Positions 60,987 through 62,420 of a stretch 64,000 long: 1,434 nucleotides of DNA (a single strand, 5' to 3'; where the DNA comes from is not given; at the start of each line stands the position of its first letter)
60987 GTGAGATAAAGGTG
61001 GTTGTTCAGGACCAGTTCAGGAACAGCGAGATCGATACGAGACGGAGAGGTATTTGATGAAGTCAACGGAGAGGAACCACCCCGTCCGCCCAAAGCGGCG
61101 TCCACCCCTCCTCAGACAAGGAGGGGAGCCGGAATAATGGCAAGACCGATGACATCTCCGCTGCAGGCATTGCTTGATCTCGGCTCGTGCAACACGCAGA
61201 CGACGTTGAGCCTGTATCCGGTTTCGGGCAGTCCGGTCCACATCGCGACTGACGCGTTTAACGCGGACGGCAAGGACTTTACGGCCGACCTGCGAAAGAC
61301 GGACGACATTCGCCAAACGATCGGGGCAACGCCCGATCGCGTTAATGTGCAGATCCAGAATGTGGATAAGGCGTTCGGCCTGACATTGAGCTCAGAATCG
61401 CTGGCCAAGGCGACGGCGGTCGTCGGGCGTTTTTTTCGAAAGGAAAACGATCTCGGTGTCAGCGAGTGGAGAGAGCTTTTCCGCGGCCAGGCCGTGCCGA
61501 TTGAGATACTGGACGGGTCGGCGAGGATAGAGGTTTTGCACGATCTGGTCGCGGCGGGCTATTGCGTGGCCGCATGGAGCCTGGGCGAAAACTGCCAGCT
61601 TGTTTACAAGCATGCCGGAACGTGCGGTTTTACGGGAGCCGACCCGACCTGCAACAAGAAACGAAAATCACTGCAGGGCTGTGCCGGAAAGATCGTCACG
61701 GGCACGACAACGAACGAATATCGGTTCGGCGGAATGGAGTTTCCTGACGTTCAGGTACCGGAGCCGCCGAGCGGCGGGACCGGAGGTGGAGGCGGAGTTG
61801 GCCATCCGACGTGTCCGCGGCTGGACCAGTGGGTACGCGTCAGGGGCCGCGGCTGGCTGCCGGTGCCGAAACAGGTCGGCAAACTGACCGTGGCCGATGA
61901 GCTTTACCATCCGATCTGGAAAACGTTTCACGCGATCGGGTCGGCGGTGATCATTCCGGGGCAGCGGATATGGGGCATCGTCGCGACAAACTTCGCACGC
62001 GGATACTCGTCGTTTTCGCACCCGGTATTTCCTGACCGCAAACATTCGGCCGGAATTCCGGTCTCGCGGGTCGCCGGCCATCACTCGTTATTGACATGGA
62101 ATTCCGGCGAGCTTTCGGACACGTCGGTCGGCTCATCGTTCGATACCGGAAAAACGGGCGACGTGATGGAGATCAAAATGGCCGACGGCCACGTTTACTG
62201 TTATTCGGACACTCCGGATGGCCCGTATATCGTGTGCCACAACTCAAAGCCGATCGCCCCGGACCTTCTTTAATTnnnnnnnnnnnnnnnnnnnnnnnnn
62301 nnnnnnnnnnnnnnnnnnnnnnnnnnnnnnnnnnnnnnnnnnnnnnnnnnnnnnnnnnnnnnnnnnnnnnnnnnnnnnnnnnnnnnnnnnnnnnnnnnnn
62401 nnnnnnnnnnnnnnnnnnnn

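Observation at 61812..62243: Second Hint (intein/BIL-like) domain forming the extreme C-terminus of a gpL-like tail-tip protein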

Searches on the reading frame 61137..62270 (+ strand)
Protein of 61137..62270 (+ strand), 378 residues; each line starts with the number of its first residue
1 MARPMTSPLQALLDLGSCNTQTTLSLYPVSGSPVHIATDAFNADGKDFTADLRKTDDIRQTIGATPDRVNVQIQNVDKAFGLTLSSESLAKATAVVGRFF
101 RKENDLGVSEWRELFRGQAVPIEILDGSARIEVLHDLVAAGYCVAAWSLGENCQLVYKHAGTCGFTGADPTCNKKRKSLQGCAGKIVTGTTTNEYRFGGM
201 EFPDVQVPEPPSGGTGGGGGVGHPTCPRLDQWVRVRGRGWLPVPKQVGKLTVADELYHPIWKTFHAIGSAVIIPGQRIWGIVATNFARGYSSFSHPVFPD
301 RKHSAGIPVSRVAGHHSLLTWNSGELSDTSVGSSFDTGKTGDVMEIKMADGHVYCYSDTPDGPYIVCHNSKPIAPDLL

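Call 5: search_protein_families(library=pfam, proteins=[window:61137-62270:+], max_evalue=10)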
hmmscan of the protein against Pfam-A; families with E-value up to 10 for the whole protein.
window:61137-62270:+ (378 aa): 0 families

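Call 6: search_protein_families(library=phrogs, proteins=[window:61137-62270:+], max_evalue=1)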
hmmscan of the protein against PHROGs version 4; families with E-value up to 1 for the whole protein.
window:61137-62270:+ (378 aa): 1 family
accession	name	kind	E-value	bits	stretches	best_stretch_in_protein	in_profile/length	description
phrog_185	-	tail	0.15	13.2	1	318-368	10-57/119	tail tube protein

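Call 7: find_homologous_proteins(query=window:61137-62270:+, max_evalue=0.001)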
Query window:61137-62270:+ (378 aa): 61 proteins with E <= 0.001 among 3608 candidates.
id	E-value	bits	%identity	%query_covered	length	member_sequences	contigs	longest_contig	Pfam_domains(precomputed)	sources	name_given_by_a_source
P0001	2.1e-262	888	100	100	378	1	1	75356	-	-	-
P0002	3.7e-176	604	70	98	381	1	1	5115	-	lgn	-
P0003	4.9e-145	501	59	98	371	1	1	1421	-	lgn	-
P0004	5.7e-139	481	57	99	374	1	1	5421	-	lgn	-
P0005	5.8e-136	471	56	99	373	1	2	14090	-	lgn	-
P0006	5.1e-133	462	54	98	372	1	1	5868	-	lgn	-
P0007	7.6e-133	461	54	100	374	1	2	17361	-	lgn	-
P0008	4.3e-131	455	53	100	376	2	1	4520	-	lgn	-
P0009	4.1e-125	436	53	99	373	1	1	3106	-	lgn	-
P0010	2.1e-117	410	50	100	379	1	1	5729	-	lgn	-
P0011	2.6e-117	410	52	98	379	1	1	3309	-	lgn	-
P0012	1.6e-116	407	51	98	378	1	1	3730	-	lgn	-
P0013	1.2e-114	401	49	98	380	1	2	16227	-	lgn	-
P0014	5.4e-114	399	51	98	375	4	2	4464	-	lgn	-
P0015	2.4e-111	390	50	98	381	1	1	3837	-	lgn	-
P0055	8.4e-58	214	49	54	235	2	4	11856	-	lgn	-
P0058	1.4e-42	164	43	54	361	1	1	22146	PF07591.16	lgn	-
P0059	1.0e-38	151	43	53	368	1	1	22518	PF07591.16,PF13403.12,PF14890.12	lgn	-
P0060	4.9e-36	142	39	60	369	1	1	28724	PF07591.16,PF09931.16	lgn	-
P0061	1.5e-32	131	30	99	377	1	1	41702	PF07591.16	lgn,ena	-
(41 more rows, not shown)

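Call 20: find_encoding_contigs(protein=P0001, flank=10000, max_places=3)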
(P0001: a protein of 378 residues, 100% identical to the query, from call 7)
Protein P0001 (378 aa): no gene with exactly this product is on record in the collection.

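Call 21: find_encoding_contigs(protein=P0060, flank=10000, max_places=2)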
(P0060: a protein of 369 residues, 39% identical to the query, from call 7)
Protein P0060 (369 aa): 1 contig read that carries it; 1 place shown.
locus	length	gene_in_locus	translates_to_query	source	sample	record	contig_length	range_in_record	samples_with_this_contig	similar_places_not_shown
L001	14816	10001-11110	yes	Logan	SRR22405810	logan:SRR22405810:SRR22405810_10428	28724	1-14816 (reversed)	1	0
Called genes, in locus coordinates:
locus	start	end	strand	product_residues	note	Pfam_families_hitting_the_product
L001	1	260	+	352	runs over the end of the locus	-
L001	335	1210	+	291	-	-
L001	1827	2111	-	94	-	-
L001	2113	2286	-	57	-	-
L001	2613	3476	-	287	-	PF13392:HNH_3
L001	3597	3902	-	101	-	PF01844:HNH, PF14279:HNH_5 (weak)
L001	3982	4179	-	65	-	-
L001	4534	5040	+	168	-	-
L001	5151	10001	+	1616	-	-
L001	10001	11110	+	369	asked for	PF09931:Phage_phiJL001_Gp84_N (faint), PF07591:PT-HINT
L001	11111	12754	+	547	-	PF07691:PA14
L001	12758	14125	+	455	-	-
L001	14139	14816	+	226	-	?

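Call 22: find_encoding_contigs(protein=P0055, flank=8000, max_places=4)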
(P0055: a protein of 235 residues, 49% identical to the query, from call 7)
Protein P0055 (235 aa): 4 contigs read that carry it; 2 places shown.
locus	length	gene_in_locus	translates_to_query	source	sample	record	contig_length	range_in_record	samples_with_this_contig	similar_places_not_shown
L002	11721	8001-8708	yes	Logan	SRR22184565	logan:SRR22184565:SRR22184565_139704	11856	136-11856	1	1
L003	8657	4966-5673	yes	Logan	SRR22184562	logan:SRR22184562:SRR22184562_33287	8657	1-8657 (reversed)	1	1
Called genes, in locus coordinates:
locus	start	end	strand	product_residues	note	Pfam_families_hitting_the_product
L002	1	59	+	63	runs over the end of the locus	?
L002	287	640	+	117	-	-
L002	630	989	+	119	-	-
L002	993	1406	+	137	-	-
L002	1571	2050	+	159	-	-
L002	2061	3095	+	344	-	-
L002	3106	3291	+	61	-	-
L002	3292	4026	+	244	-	-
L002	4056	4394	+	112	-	-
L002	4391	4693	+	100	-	-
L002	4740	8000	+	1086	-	PF10145:PhageMin_Tail (weak)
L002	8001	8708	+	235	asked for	-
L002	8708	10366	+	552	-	PF07691:PA14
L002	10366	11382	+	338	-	-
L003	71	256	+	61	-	-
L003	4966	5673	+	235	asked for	-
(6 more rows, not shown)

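Call 23: predict_structure(alignment_id=A1)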
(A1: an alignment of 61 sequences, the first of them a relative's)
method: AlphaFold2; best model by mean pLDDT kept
length: 378 residues; sequences in the alignment: 61
mean_pLDDT: 80.9   pTM: 0.44
mean pLDDT of the five models: 80.9, 80.7, 78.3, 77.9, 76.9
residues with pLDDT >= 90: 199; 70-90: 69; 50-70: 66; < 50: 44
segments of 3 or more residues with pLDDT < 50: 139-149, 197-201, 203-221, 373-378
pLDDT, mean of each block of 10 residues (from residue 1): 75 90 92 92 91 80 68 76 72 91 90 90 87 70 42 65 70 62 60 50 42 38 79 98 98 98 97 96 98 96 91 96 97 98 95 97 94 47
secondary structure, 60 per line:
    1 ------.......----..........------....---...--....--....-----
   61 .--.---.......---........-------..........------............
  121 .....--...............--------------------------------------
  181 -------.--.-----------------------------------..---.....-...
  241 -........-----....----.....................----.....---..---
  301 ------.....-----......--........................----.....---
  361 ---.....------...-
elements in order: H7-13 E18-27 E34-37 E41-43 E46-49 E52-55 E68-74 H78-85 E93-102 E109-125 E128-135 H136-142 E232-236 E242-246 E255-258 E263-283 E288-292 E317-322 E325-348 E353-357 E364-368

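Call 27: fold_search(model_id=the predicted structure, library=pdb)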
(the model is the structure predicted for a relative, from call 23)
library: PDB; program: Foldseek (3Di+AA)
matches with E <= 10: 618; with E <= 0.001: 61
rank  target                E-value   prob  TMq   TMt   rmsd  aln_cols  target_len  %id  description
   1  6y75_B                3.4e-07  1.00  0.29  0.66   4.2       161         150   13  BIL2 domain from T.thermophila BUBL1 locus (C1A-N143A) (released 2021-02-03)
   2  6y75_A                3.4e-07  1.00  0.29  0.65   4.4       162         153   13  BIL2 domain from T.thermophila BUBL1 locus (C1A-N143A) (released 2021-02-03)
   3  6qaz                  8.0e-07  1.00  0.30  0.83   2.8       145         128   13  Crystal structure of gp41-1 intein (released 2019-11-13)
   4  7oec                  1.0e-06  1.00  0.32  0.67   4.0       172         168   11  Crystal structure of an intein from a hyperthermophile (released 2021-05-26)
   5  6tmm_AAA              1.9e-06  1.00  0.28  0.63   4.9       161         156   12  BIL2 domain from T.thermophila BUBL1 locus (C1A-N143A) (released 2020-12-16)
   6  2lwy_MODEL_1_A        2.5e-06  1.00  0.31  0.79   3.1       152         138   12  Solution Structure of Bacterial Intein-Like domain from Clostridium thermocellum (released 2013-05-08)
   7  2lqm_MODEL_1_A        4.0e-06  1.00  0.29  0.59   5.1       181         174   14  Solution Structures of RadA intein from Pyrococcus horikoshii (released 2012-05-16)
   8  6tmm_BBB              4.3e-06  1.00  0.29  0.64   4.8       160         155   12  BIL2 domain from T.thermophila BUBL1 locus (C1A-N143A) (released 2020-12-16)
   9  8ubs_A                8.6e-06  1.00  0.32  0.75   3.1       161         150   10  Crystal structure of NrdJ-1 split intein fusion (released 2024-10-09)
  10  6riz                  8.6e-06  1.00  0.28  0.77   3.3       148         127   14  Crystal structure of gp41-1 intein (C1A, F65W, D107C) (released 2020-04-29)
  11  6riy_A                9.6e-06  1.00  0.30  0.79   3.1       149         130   12  Crystal structure of MchDnaB-1 intein (N145AA) (released 2020-05-13)
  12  6bs8_B                1.0e-05  1.00  0.29  0.79   3.8       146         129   12  The class 3 DnaB intein from Mycobacterium smegmatis (released 2018-11-21)
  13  6rix_B                1.1e-05  1.00  0.27  0.74   4.6       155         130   12  Crystal structure of MchDnaB-1 intein (released 2020-05-13)
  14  6vgv                  1.3e-05  1.00  0.30  0.72   4.0       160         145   14  Crystal structure of VidaL intein (released 2020-05-27)
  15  6rix_A                1.4e-05  1.00  0.29  0.78   4.0       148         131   14  Crystal structure of MchDnaB-1 intein (released 2020-05-13)
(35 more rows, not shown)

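Call 37: search_dna_similar(query=window:61137-62270:+, collection=phages, mode=protein, max_evalue=0.001, max_rows=25)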
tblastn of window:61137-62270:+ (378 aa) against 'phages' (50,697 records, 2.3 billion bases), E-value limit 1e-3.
No match.

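Call 38: find_related_loci(query=A1, collection=genome_contigs, flank=6000)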
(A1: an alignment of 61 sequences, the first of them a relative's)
Query A1 (378 aa) in genome_contigs; peptide patterns used: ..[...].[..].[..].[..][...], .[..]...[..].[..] (x = any residue, [..] = any of these).
76 stretches matched a pattern; 3 encode a relative of the query (tblastn E <= 1e-3); 3 distinct loci.
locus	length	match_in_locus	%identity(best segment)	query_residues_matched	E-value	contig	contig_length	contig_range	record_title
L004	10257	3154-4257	44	1-371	6e-97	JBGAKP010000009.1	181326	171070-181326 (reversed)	MAG: Pyrinomonadaceae bacterium isolate MAG_AAO_H10.9 AAOH10-9_opera_contig_409, whole genome shotgun sequence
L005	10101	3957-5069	41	3-371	8e-81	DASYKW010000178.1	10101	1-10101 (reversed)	MAG TPA_asm: Pyrinomonadaceae bacterium isolate SMAG_U4332 k141_1502440, whole genome shotgun sequence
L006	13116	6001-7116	49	1-371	3e-100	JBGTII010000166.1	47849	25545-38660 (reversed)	MAG: Pyrinomonadaceae bacterium isolate JTS-RE260 k141_9747787, whole genome shotgun sequence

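Call 55: fold_search(model_id=the predicted structure, library=viral)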
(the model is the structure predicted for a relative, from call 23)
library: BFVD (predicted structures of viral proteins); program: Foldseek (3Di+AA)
matches with E <= 10: 742; with E <= 0.001: 96
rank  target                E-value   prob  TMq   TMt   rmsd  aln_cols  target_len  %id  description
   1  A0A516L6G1            1.5e-12  1.00  0.32  0.33  28.0       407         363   11  (no name in the UniProt tables at hand)
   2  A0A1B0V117            1.6e-08  1.00  0.33  0.19  27.9       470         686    9  (no name in the UniProt tables at hand)
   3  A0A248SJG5            2.2e-08  1.00  0.33  0.19   3.1       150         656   17  (no name in the UniProt tables at hand)
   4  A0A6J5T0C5            4.0e-08  1.00  0.31  0.29  25.4       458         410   12  Uncharacterized protein [uncultured Caudovirales phage]
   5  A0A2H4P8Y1            1.2e-07  1.00  0.34  0.19   2.7       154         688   14  Terminase large subunit [Corynebacterium phage PotatoChip]
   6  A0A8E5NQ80            1.2e-07  1.00  0.33  0.28  22.3       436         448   11  (no name in the UniProt tables at hand)
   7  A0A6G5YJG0            1.6e-07  1.00  0.32  0.22   4.0       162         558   18  (no name in the UniProt tables at hand)
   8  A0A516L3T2            2.8e-07  1.00  0.33  0.22  29.6       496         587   10  (no name in the UniProt tables at hand)
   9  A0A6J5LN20            5.1e-07  1.00  0.30  0.36  23.8       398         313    8  Uncharacterized protein [uncultured Caudovirales phage]
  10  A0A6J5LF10            5.3e-07  1.00  0.30  0.46  16.6       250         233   15  Uncharacterized protein [uncultured Caudovirales phage]
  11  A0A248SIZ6            6.6e-07  1.00  0.32  0.14   6.1       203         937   16  (no name in the UniProt tables at hand)
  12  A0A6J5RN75            6.6e-07  1.00  0.31  0.53  16.4       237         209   15  Uncharacterized protein [uncultured Caudovirales phage]
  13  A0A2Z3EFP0            7.4e-07  1.00  0.34  0.70   4.3       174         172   13  (no name in the UniProt tables at hand)
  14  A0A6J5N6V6            8.2e-07  1.00  0.30  0.55   3.8       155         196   15  Uncharacterized protein [uncultured Caudovirales phage]
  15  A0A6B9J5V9            8.7e-07  1.00  0.32  0.17   5.1       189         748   15  Terminase large subunit [Vibrio phage vB_VchM_Kuja]
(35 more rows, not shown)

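Call 59: search_protein_families(library=pfam, alignment_id=A1, max_evalue=0.01)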
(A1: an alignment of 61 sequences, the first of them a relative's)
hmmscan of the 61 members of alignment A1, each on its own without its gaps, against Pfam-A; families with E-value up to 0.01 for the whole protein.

A. member 1, P0001 (378 aa): 0 families

B. families by the number of members that match (of 61 scanned): 8 families
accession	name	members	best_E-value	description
PF07591.16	PT-HINT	4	3.2e-11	Pretoxin HINT domain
PF01079.26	Hint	3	1.2e-06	Hint module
PF09931.15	Phage_phiJL001_Gp84_N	3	6.7e-06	Baseplate hub protein, N-terminal attachment domain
PF05100.17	Phage_tail_L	3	0.0024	Phage minor tail protein L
PF14890.11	Intein_splicing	2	5.7e-07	Intein splicing domain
PF13403.11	Hint_2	1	1.5e-05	Hint domain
PF14623.11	Vint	1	0.0002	Hint-domain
PF05203.21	Hom_end_hint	1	0.00044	Hom_end-associated Hint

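Call 81: find_related_loci(query=A1, collection=viral_contigs, flank=2500)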
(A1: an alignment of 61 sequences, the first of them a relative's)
Query A1 (378 aa) in viral_contigs; peptide patterns used: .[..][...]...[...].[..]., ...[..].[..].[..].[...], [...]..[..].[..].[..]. (x = any residue, [..] = any of these).
182 stretches matched a pattern; 7 encode a relative of the query (tblastn E <= 1e-3); 7 distinct loci.
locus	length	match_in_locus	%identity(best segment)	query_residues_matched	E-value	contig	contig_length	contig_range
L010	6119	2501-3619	43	1-373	2e-99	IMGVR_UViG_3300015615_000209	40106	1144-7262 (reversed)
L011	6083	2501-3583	44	1-370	1e-97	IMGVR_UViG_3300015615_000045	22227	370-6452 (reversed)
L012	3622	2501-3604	44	1-371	7e-97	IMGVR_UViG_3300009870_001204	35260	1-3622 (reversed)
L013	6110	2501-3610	42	1-373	1e-90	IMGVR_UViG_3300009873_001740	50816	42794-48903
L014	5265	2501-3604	45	1-372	1e-90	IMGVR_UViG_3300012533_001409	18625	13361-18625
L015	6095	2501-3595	39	1-373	3e-71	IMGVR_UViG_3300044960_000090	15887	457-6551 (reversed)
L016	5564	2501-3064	41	1-201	9e-42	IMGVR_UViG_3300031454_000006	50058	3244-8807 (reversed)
